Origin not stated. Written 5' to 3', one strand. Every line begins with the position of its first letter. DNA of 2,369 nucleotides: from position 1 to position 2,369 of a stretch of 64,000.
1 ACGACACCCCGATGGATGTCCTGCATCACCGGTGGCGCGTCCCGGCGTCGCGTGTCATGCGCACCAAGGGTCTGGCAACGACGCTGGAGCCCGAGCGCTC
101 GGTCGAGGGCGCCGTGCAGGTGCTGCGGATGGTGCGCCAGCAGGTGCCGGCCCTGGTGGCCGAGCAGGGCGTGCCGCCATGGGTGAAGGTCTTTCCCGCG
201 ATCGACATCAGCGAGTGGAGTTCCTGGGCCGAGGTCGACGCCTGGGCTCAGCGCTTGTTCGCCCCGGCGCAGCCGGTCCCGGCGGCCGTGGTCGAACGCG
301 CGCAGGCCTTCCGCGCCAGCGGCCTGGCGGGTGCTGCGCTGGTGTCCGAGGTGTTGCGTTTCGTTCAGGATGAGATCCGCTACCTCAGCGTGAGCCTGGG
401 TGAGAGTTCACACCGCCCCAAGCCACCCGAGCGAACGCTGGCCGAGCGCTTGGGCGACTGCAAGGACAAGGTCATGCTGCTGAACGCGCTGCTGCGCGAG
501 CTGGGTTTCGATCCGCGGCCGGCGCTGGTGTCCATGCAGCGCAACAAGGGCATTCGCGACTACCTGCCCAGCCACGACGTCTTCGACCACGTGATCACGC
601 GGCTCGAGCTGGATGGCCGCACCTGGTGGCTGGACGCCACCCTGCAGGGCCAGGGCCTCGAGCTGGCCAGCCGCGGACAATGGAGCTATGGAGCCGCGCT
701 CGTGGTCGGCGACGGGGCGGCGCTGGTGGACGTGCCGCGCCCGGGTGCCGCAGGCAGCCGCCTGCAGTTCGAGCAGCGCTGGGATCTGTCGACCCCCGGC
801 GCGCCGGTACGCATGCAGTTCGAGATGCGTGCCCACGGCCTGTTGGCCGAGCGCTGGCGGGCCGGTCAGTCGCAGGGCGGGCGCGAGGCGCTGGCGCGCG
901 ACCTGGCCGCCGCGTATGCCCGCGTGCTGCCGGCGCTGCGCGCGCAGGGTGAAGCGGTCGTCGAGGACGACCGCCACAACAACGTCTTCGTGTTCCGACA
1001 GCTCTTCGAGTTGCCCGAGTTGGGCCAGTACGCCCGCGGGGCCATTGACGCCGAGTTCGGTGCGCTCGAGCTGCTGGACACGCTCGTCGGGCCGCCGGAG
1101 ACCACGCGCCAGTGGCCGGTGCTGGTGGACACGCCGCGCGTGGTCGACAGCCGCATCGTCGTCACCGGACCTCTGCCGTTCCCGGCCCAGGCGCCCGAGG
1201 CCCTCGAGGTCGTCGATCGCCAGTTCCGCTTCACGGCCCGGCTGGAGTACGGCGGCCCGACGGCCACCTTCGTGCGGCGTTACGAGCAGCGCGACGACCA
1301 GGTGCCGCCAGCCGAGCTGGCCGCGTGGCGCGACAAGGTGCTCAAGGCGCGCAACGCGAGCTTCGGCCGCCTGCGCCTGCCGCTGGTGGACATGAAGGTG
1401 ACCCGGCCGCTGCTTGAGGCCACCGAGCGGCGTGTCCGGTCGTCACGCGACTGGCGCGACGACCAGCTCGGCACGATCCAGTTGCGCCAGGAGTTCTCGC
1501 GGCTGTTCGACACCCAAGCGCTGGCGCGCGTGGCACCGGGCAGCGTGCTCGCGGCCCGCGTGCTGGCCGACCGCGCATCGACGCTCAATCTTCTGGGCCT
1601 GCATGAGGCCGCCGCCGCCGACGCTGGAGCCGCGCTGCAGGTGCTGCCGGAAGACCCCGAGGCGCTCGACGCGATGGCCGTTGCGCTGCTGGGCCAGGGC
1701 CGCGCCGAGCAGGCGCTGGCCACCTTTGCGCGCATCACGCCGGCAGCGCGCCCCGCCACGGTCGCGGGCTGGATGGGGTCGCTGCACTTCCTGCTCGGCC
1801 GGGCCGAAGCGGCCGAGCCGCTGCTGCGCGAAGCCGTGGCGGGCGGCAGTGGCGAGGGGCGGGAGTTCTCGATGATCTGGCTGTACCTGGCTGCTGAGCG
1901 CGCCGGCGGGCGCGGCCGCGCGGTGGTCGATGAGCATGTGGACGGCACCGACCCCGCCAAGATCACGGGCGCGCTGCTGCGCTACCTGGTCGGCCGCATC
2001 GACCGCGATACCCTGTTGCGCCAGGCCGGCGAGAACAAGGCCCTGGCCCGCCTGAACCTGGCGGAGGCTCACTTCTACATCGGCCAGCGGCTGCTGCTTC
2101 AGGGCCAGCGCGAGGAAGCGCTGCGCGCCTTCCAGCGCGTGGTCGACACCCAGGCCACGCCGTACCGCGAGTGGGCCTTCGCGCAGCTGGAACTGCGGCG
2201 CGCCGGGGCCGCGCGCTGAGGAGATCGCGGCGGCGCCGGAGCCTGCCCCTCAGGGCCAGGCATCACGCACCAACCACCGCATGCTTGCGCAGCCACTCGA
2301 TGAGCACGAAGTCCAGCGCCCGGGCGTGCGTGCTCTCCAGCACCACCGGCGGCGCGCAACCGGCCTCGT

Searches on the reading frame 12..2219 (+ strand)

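Call 60: search_protein_families(library=pfam, proteins=[window:12-2219:+], max_evalue=0.00001)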
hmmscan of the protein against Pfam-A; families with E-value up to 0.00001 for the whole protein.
window:12-2219:+ (735 aa): 1 family
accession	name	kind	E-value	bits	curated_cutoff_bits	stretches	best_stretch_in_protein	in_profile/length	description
PF07719.23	TPR_2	-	3.9e-07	30.1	27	0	684-711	1-28/34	Tetratricopeptide repeat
